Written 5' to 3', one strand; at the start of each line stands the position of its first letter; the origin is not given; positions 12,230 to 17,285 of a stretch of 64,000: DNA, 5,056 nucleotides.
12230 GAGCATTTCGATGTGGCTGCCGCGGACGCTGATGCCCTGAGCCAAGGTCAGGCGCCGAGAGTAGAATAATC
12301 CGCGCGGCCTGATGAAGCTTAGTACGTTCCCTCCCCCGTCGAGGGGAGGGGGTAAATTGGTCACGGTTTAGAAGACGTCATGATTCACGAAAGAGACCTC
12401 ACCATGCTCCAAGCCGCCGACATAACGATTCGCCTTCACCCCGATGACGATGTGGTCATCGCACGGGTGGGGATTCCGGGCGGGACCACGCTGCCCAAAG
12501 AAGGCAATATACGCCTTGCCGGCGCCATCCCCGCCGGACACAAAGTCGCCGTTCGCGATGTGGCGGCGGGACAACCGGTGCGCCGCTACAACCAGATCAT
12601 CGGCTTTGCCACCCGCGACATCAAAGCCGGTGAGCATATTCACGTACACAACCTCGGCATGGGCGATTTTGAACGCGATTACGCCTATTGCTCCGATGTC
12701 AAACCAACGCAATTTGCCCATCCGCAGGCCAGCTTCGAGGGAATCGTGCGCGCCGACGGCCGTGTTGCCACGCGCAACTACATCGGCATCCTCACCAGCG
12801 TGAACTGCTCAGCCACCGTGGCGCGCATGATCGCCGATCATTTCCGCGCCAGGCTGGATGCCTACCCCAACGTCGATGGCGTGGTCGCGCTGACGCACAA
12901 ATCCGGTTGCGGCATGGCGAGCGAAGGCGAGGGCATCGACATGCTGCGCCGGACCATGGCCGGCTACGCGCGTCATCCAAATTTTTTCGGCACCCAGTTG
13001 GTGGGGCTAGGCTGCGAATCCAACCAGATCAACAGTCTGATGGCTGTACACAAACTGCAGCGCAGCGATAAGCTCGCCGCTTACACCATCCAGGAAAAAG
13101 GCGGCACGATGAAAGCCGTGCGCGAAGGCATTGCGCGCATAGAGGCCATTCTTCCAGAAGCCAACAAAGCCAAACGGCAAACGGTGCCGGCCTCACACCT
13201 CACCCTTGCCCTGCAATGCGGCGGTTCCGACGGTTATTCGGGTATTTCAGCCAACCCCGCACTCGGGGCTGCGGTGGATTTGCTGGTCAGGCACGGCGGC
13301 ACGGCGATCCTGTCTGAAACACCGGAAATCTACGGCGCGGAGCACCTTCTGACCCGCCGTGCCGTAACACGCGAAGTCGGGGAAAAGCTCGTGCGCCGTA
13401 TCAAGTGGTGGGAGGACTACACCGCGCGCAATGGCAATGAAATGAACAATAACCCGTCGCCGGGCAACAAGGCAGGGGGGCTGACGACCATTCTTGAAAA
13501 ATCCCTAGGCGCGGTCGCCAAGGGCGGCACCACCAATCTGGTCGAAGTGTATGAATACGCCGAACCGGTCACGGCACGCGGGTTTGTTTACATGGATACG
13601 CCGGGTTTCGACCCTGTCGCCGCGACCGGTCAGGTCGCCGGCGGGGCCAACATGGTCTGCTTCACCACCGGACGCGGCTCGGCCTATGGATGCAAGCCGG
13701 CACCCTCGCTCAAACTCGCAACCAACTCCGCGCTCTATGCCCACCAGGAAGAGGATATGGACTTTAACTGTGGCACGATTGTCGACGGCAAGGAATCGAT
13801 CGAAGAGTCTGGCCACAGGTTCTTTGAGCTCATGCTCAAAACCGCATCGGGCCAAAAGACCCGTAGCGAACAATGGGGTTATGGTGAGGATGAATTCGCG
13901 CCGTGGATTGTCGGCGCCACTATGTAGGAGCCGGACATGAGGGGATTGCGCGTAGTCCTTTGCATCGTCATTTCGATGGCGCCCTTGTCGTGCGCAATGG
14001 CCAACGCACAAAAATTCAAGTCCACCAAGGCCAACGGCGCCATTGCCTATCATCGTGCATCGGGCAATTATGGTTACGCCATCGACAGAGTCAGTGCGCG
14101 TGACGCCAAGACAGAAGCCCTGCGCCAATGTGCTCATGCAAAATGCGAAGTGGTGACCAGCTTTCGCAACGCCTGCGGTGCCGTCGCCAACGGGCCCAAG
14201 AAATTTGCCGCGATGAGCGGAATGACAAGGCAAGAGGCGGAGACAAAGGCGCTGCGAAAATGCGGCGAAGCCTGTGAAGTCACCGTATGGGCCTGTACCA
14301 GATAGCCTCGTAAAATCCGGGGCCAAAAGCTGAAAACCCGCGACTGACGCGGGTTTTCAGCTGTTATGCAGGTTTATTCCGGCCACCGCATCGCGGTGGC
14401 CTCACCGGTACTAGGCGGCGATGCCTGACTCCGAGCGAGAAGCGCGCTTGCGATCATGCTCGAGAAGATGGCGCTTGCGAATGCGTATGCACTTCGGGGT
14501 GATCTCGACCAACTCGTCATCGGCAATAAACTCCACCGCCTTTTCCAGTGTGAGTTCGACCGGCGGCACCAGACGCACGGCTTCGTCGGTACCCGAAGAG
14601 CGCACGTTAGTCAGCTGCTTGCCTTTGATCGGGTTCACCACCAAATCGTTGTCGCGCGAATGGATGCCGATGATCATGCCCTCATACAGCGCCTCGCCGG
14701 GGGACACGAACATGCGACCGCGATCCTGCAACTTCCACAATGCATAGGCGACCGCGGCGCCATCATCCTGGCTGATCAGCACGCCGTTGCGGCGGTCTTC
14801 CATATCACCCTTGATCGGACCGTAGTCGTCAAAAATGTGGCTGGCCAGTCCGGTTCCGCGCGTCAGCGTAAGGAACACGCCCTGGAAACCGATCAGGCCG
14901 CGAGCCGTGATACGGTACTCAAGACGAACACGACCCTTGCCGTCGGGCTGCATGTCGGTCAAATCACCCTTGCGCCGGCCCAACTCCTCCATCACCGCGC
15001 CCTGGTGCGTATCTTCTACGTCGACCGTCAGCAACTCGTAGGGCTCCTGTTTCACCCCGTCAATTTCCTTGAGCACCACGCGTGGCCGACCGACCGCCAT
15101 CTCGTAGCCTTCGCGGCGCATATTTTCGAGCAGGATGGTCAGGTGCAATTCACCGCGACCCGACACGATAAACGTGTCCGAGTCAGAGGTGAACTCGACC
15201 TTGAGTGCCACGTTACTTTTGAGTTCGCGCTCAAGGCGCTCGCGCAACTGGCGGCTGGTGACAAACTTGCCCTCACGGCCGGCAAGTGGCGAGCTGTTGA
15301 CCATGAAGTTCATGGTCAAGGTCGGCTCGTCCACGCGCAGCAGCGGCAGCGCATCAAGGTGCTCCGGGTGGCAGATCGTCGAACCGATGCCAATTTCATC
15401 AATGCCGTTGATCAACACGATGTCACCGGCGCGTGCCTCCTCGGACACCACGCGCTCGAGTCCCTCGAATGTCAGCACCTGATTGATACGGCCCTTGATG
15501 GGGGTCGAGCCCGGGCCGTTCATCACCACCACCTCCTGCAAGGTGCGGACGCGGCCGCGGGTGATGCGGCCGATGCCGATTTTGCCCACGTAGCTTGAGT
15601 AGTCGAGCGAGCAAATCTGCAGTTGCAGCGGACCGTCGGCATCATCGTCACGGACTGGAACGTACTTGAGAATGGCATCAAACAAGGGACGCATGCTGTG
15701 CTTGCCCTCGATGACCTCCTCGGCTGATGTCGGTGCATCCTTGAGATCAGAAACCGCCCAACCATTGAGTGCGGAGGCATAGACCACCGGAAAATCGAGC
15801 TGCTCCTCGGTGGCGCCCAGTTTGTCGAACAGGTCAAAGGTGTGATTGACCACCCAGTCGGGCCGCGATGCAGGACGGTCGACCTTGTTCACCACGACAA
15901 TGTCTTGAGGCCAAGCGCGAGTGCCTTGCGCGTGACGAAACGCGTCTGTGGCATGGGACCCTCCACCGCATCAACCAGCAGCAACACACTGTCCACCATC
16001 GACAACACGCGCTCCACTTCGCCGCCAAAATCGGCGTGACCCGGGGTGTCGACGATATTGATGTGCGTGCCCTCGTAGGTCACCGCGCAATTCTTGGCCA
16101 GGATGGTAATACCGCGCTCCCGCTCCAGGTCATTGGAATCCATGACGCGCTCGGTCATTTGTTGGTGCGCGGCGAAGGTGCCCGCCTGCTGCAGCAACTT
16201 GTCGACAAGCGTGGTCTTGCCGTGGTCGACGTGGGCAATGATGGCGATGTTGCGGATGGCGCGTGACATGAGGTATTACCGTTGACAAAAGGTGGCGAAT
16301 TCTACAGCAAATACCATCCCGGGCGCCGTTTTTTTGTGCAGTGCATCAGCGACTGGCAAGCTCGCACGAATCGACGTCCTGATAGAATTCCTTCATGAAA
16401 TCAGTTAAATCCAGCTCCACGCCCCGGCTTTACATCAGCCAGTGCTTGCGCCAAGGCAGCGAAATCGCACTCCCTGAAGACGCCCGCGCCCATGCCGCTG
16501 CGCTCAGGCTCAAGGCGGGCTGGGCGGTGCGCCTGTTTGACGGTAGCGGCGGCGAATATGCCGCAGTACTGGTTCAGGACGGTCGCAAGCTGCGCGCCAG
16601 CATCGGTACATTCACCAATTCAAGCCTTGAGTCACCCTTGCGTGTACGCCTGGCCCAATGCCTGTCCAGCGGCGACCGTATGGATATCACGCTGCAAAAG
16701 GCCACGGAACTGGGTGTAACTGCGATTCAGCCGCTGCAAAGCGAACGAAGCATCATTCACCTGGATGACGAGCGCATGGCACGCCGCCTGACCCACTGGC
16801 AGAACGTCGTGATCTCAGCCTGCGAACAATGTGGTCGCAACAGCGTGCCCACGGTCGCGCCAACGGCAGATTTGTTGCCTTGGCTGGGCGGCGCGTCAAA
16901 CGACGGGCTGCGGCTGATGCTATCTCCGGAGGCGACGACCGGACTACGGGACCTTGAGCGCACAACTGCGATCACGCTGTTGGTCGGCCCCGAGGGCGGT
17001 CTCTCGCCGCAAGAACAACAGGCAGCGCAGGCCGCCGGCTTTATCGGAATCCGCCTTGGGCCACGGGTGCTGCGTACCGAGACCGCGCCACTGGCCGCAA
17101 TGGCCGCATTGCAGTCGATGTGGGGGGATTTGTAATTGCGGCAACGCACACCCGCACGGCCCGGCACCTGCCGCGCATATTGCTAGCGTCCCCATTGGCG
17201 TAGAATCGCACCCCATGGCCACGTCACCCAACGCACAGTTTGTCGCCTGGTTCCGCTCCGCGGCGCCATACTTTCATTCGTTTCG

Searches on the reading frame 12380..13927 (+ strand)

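Call 71: search_protein_families(library=pfam, proteins=[window:12380-13927:+], max_evalue=0.00001)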
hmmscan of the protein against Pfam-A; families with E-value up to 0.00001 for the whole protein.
window:12380-13927:+ (515 aa): 3 families
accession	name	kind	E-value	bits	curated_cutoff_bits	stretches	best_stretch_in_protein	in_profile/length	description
PF20629.2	GD_AH_C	-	8.3e-104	346.6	26.8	1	271-512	1-240/242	D-galactarate/Altronate dehydratase, C-terminal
PF04295.18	GD_AH_second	-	4.9e-44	150.1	27.3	1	121-262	1-136/136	D-galactarate dehydratase/Altronate hydrolase, second domain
PF08666.17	SAF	-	1.3e-09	38.9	21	1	23-92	1-62/63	SAF domain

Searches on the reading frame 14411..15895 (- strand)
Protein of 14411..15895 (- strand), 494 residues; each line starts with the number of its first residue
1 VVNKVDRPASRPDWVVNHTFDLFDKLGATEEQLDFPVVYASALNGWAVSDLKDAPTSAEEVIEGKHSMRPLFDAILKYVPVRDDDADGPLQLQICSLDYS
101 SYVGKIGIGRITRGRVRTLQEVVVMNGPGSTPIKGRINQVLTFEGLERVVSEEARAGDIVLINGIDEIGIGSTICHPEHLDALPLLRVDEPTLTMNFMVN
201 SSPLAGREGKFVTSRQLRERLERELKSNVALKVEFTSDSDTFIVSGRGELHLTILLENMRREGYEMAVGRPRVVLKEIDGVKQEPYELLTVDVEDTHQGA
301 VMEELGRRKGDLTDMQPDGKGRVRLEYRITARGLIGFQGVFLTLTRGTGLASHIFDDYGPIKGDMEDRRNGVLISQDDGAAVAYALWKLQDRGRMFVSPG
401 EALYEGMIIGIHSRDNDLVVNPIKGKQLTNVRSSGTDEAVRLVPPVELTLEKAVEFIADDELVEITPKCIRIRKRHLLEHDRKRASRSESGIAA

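Call 72: search_protein_families(library=pfam, proteins=[window:14411-15895:-], max_evalue=0.00001)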
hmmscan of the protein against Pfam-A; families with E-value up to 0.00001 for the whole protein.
window:14411-15895:- (494 aa): 4 families
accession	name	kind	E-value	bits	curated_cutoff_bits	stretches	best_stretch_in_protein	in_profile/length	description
PF21018.2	BipA_C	-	7.1e-47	158.2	23.8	1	370-477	1-108/110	TypA/BipA C-terminal domain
PF00679.30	EFG_C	-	4.3e-21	75.2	27.9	1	283-368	3-88/89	Elongation factor G C-terminus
PF03144.31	GTP_EFTU_D2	-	1.4e-10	41.8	30.3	1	104-175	1-73/73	Elongation factor Tu domain 2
PF14492.12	EFG_III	-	9.3e-08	32.5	27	1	215-267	19-72/75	Elongation Factor G, domain III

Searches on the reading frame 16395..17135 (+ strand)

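Call 72: search_protein_families(library=pfam, proteins=[window:16395-17135:+], max_evalue=0.00001)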
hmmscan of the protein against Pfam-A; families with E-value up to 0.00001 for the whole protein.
window:16395-17135:+ (246 aa): 1 family
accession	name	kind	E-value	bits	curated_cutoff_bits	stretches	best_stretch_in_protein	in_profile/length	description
PF04452.19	Methyltrans_RNA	-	3.8e-50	170.1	23.9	1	79-240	2-165/165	RNA methyltransferase domain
